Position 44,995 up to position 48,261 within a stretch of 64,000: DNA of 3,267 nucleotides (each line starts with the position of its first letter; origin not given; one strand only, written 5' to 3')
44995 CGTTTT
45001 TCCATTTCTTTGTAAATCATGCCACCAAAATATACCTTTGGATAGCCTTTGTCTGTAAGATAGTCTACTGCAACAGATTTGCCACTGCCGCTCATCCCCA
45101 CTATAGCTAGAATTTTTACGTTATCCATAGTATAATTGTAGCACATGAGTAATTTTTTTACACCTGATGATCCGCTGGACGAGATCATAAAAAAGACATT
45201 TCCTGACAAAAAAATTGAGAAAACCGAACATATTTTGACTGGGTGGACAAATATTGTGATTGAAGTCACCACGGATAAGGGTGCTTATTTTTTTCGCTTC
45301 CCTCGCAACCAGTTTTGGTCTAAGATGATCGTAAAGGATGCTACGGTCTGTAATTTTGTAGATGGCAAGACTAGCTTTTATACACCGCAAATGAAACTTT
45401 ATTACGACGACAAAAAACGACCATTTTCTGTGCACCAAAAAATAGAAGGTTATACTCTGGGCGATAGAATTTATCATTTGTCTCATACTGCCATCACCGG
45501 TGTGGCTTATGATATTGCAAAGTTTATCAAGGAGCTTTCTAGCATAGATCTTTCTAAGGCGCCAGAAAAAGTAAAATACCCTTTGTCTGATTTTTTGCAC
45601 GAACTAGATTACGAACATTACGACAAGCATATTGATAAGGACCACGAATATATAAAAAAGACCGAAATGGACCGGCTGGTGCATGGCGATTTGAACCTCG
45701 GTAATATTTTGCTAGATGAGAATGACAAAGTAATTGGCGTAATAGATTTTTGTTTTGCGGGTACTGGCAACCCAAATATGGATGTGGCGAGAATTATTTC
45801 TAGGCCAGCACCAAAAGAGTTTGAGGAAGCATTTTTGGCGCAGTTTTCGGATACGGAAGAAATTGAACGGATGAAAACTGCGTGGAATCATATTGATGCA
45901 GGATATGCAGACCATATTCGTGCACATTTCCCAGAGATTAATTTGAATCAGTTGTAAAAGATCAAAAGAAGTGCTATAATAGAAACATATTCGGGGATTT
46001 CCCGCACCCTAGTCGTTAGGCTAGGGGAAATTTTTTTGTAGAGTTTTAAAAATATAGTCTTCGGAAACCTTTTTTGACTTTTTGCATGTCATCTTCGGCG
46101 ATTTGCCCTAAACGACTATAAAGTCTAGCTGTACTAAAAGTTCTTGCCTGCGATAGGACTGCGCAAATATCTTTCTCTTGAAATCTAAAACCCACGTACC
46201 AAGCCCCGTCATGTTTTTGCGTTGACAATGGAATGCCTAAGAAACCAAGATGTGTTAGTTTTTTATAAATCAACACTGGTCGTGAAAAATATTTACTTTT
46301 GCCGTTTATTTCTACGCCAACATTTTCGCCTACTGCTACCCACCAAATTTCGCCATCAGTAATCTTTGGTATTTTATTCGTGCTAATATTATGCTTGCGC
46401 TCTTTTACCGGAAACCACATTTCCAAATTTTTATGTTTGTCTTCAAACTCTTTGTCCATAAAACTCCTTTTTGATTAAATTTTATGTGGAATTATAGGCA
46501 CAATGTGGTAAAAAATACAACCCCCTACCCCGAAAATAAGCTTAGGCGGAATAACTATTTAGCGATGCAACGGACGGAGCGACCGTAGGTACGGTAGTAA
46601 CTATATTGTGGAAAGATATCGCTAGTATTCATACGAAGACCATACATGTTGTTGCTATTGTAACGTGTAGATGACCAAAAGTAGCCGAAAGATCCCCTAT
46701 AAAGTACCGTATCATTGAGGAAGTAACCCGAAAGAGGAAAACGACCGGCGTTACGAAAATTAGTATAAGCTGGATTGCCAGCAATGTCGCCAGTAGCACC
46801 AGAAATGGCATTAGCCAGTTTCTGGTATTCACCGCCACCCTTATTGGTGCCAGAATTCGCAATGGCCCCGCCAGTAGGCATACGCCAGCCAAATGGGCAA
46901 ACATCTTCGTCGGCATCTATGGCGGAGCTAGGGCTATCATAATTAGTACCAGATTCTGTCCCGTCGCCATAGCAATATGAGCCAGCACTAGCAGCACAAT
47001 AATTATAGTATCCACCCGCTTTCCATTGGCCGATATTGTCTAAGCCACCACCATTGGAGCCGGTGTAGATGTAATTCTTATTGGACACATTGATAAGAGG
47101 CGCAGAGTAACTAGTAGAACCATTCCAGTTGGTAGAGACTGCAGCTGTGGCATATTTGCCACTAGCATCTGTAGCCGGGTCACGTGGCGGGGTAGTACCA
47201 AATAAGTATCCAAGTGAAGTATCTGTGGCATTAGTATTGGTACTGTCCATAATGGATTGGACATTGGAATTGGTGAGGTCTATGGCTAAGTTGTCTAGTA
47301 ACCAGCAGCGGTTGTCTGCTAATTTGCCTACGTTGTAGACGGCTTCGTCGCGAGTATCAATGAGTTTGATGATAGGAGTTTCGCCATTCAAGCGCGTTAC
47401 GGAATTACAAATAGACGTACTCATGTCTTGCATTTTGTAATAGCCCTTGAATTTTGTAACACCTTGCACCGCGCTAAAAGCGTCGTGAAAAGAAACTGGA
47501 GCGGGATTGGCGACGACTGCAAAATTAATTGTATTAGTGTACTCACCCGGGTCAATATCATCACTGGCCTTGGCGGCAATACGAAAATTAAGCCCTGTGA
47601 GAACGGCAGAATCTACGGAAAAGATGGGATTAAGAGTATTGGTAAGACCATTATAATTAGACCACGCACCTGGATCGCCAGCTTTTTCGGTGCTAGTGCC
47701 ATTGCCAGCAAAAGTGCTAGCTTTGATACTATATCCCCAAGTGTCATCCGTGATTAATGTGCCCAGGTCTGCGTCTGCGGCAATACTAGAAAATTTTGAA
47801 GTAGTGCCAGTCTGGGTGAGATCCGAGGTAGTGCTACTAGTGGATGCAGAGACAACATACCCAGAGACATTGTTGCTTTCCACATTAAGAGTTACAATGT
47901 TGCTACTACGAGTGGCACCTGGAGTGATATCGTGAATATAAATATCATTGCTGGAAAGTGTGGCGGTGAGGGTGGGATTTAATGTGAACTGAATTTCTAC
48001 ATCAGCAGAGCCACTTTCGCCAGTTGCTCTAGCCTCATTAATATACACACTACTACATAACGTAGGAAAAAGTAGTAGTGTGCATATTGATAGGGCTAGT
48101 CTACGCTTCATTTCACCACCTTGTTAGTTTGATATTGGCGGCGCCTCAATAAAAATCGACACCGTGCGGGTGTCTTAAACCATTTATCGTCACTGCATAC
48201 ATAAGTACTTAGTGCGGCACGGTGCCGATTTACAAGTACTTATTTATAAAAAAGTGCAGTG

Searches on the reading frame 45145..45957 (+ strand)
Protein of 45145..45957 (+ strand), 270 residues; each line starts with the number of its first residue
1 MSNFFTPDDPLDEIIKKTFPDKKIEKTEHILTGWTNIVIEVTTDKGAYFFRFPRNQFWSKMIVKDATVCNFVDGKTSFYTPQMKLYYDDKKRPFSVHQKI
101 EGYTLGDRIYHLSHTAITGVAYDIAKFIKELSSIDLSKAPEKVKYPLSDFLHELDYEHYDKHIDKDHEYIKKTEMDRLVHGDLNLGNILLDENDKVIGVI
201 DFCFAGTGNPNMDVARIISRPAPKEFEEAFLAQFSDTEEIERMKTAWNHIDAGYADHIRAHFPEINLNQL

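Call 12: search_protein_families(library=pfam, proteins=[window:45145-45957:+], max_evalue=0.01)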
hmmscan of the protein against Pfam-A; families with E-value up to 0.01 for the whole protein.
window:45145-45957:+ (270 aa): 6 families
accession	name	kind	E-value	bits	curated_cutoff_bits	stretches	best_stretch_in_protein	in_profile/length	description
PF01636.29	APH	-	1.5e-20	74.4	23.2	1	30-238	5-229/239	Phosphotransferase enzyme family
PF01633.27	Choline_kinase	-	1.4e-06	28.3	29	1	124-216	117-202/300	Choline/ethanolamine kinase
PF19974.5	TCAD9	-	5.6e-06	26.2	40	1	178-213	299-333/429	Ternary complex associated domain 9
PF07914.17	DUF1679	-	0.0003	20.3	24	1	133-218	227-314/414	Uncharacterized oxidoreductase dhs-27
PF02958.26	EcKL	-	0.0017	18.2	22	1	161-226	201-269/294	Ecdysteroid kinase-like family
PF01163.29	RIO1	-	0.0018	18.4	22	1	153-202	104-148/187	RIO domain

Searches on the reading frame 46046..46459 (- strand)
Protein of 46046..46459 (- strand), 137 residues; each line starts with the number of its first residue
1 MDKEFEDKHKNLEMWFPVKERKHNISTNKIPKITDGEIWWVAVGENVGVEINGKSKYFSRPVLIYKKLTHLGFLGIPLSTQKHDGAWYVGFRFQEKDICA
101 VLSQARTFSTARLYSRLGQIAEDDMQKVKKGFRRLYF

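Call 12: search_protein_families(library=pfam, proteins=[window:46046-46459:-], max_evalue=0.01)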
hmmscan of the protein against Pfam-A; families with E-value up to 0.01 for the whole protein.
window:46046-46459:- (137 aa): 1 family
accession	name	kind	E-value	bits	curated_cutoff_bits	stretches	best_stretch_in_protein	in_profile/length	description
PF02452.23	PemK_toxin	-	1.5e-09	38.4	23.1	1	36-134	3-107/109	PemK-like, MazF-like toxin of type II toxin-antitoxin system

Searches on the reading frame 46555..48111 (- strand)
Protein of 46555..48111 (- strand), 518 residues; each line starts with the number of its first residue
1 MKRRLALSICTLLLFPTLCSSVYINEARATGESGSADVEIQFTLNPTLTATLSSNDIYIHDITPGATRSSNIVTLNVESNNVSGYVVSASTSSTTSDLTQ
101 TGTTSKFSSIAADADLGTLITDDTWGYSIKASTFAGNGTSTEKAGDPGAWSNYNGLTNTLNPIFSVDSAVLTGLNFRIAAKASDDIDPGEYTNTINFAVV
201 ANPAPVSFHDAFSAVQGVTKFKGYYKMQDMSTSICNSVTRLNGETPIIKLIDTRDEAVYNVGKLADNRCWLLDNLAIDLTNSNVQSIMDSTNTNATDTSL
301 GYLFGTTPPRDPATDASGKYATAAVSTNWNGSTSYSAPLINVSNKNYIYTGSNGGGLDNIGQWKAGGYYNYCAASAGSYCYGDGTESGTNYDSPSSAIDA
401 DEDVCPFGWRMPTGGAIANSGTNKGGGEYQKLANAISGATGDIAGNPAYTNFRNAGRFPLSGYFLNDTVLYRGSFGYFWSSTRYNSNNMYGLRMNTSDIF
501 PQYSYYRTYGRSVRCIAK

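Call 12: search_protein_families(library=pfam, proteins=[window:46555-48111:-], max_evalue=0.01)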
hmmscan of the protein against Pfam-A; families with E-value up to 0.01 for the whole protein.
window:46555-48111:- (518 aa): 1 family
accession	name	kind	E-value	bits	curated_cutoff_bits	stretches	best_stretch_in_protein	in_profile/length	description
PF09603.15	Fib_succ_major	-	0.00021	22.1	33.9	1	342-516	32-186/187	Fibrobacter succinogenes major domain (Fib_succ_major)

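Call 15: find_homologous_proteins(query=window:46555-48111:-, max_evalue=0.00001)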
Query window:46555-48111:- (518 aa): 659 proteins with E <= 0.00001 among 8000 candidates; the best 120 are listed.
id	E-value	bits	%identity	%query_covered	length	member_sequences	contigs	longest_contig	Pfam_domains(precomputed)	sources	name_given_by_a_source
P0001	2.1e-224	764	72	95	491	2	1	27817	-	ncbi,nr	ncbi:hypothetical protein IKD57_00540 [Candidatus Saccharibacteria bacterium]|nr:hypothetical protei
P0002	1.1e-203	696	65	100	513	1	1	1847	PF09603.16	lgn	-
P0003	1.4e-187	642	62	100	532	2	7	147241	PF09603.16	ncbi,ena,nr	ncbi:hypothetical protein IKG28_00290 [Candidatus Saccharibacteria bacterium]|nr:hypothetical protei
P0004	3.4e-129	450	36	100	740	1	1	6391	PF09603.16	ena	-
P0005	7.5e-128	445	36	99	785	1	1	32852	PF09603.16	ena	-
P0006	2.2e-127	444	43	65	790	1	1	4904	PF09603.16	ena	-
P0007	7.0e-123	429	49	94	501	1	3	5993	PF09603.16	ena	-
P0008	6.3e-120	419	45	61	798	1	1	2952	PF09603.16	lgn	-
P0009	1.3e-119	418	47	99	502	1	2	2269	-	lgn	-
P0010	4.5e-113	397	34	100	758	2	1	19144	PF09603.16,PF26707.1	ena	-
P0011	2.9e-112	394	45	60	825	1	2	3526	PF09603.16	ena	-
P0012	8.3e-112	393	49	52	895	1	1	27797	PF09603.16,PF09479.17,PF11199.14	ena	-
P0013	2.4e-106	375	34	87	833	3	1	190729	PF09603.16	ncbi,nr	ncbi:hypothetical protein IKW73_00255 [Candidatus Saccharibacteria bacterium]|nr:hypothetical protei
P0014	4.9e-105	370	48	52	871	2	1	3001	PF09603.16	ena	-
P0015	1.1e-104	369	48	51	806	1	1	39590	PF09603.16,PF09479.17,PF26707.1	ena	-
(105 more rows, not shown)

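Call 16: find_encoding_contigs(protein=P0001, flank=3000, max_places=3)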
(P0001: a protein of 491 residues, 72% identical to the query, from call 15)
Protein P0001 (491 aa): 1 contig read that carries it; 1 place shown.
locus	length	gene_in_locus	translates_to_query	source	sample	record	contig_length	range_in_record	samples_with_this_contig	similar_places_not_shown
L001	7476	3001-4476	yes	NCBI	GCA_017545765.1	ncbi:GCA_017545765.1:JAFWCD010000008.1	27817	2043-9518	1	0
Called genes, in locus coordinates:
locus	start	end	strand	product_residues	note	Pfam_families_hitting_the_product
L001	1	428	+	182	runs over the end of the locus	PF00383:dCMP_cyt_deam_1, PF14437:MafB19-deam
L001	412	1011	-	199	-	PF02223:Thymidylate_kin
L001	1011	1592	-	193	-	PF00265:TK, PF13401:AAA_22 (faint)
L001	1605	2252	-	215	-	PF03167:UDG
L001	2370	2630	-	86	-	-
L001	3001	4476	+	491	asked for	-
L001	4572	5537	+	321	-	-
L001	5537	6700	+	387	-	PF00078:RVT_1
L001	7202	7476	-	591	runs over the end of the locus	PF00664:ABC_membrane, PF00005:ABC_tran, PF02463:SMC_N (faint)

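Call 17: find_encoding_contigs(protein=P0003, flank=3000, max_places=4)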
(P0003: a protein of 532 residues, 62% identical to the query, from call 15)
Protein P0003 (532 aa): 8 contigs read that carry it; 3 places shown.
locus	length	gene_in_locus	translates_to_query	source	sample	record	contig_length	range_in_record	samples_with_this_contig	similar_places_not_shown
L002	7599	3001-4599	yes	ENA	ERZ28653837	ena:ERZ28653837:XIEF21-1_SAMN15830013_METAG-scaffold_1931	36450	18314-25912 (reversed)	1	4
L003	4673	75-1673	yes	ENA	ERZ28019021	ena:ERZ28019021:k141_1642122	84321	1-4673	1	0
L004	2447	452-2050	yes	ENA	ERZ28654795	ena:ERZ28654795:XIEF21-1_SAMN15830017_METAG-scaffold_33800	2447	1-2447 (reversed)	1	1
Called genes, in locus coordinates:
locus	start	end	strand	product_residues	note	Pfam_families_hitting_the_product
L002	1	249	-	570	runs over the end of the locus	PF01083:Cutinase, PF25106:VWA_4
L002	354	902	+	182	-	PF00383:dCMP_cyt_deam_1, PF14437:MafB19-deam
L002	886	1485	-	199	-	PF02223:Thymidylate_kin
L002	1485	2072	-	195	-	PF00265:TK, PF09848:SLFN-g3_helicase (weak), PF13401:AAA_22 (weak), PF25199:nSTAND_NTPase5 (weak)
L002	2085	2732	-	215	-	PF03167:UDG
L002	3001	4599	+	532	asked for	PF09603:Fib_succ_major (weak)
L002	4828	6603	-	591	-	PF00664:ABC_membrane, PF00005:ABC_tran, PF02463:SMC_N (faint)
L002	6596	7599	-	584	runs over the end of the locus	PF00664:ABC_membrane, PF00005:ABC_tran, PF02463:SMC_N (faint)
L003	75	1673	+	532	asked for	PF09603:Fib_succ_major (weak)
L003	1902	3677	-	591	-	PF00664:ABC_membrane, PF00005:ABC_tran, PF02463:SMC_N (faint)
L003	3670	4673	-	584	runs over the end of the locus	PF00664:ABC_membrane, PF00005:ABC_tran, PF02463:SMC_N (faint)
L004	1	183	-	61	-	?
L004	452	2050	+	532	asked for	PF09603:Fib_succ_major (weak)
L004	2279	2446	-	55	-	?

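Call 18: find_encoding_contigs(protein=P0002, flank=3000, max_places=3)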
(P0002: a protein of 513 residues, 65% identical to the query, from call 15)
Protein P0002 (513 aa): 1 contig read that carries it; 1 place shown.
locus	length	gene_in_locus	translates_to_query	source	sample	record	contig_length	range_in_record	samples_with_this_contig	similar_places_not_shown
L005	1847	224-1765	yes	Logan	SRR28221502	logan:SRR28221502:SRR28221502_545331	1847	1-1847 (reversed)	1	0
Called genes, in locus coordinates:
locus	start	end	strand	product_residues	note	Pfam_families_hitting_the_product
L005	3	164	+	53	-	?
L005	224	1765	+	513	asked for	PF09603:Fib_succ_major (faint)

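Call 24: find_related_loci(query=A1, collection=genome_contigs, flank=2500)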
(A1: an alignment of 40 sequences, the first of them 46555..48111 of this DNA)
Query A1 (518 aa) in genome_contigs; peptide patterns used: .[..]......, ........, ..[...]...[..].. (x = any residue, [..] = any of these).
598 stretches matched a pattern (row limit reached: there are more); 401 encode a relative of the query (tblastn E <= 1e-3); the best 80 are kept; 80 distinct loci.
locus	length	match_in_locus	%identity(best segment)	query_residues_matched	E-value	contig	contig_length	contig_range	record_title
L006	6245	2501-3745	40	38-518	4e-81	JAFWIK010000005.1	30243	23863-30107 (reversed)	Candidatus Saccharibacteria bacterium isolate RGIG5768 Sheep_Ileum-4__c47518, whole genome shotgun sequence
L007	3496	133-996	47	225-516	8e-71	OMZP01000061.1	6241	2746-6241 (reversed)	uncultured Clostridiales bacterium isolate RUG103 genome assembly, contig: scaffold_8925, whole genome shotgun sequence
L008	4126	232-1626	36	1-518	3e-69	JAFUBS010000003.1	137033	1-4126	Candidatus Saccharibacteria bacterium isolate RGIG4349 Roe_deer_Jejunum-1__c445, whole genome shotgun sequence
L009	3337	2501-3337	49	225-510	9e-69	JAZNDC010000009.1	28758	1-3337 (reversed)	MAG: Candidatus Nanosyncoccus sp. isolate T1900044728_TS20190194.MAGScoT_cleanbin_000066 SGB_1984_k141_146358, whole gen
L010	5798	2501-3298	49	223-516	3e-68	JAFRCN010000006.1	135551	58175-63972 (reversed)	Candidatus Saccharibacteria bacterium isolate RGIG2371 Goat_Ileum-3__c215355, whole genome shotgun sequence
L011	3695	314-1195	41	188-518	3e-65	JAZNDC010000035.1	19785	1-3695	MAG: Candidatus Nanosyncoccus sp. isolate T1900044728_TS20190194.MAGScoT_cleanbin_000066 SGB_1984_k141_567173, whole gen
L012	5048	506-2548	51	247-516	9e-64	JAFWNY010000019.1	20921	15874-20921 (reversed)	Candidatus Saccharibacteria bacterium isolate RGIG5912 Sheep_Jejunum.Co__c430824, whole genome shotgun sequence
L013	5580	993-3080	49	227-516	1e-62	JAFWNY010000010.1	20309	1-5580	Candidatus Saccharibacteria bacterium isolate RGIG5912 Sheep_Jejunum.Co__c180408, whole genome shotgun sequence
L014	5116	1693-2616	42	206-516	2e-61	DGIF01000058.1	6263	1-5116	MAG TPA_asm: Candidatus Saccharibacteria bacterium UBA3829 UBA3829_contig_44107, whole genome shotgun sequence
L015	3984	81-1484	36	39-518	2e-61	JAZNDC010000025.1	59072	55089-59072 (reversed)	MAG: Candidatus Nanosyncoccus sp. isolate T1900044728_TS20190194.MAGScoT_cleanbin_000066 SGB_1984_k141_230840, whole gen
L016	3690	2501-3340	44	226-516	2e-61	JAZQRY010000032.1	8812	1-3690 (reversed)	MAG: Candidatus Nanosyncoccus sp. isolate T1900045218_TC20190214.MAGScoT_cleanbin_000027 SGB_5373_k141_1991737, whole ge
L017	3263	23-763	44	227-518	3e-59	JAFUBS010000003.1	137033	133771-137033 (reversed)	Candidatus Saccharibacteria bacterium isolate RGIG4349 Roe_deer_Jejunum-1__c445, whole genome shotgun sequence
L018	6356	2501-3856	36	36-516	2e-58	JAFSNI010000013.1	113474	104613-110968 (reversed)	Candidatus Saccharibacteria bacterium isolate RGIG3299 Goat_Reticulum-4__c215988, whole genome shotgun sequence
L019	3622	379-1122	48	248-515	4e-58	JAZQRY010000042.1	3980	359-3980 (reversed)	MAG: Candidatus Nanosyncoccus sp. isolate T1900045218_TC20190214.MAGScoT_cleanbin_000027 SGB_5373_k141_2269173, whole ge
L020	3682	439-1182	47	248-517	1e-57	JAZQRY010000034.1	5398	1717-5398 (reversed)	MAG: Candidatus Nanosyncoccus sp. isolate T1900045218_TC20190214.MAGScoT_cleanbin_000027 SGB_5373_k141_83095, whole geno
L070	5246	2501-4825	30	4-516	1e-40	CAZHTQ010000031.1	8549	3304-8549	MAG TPA_asm: uncultured Candidatus Saccharibacteria bacterium isolate SRP278969_co2_178 genome assembly, contig: NODE_11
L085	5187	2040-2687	41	249-518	2e-36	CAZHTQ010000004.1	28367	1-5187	MAG TPA_asm: uncultured Candidatus Saccharibacteria bacterium isolate SRP278969_co2_178 genome assembly, contig: NODE_13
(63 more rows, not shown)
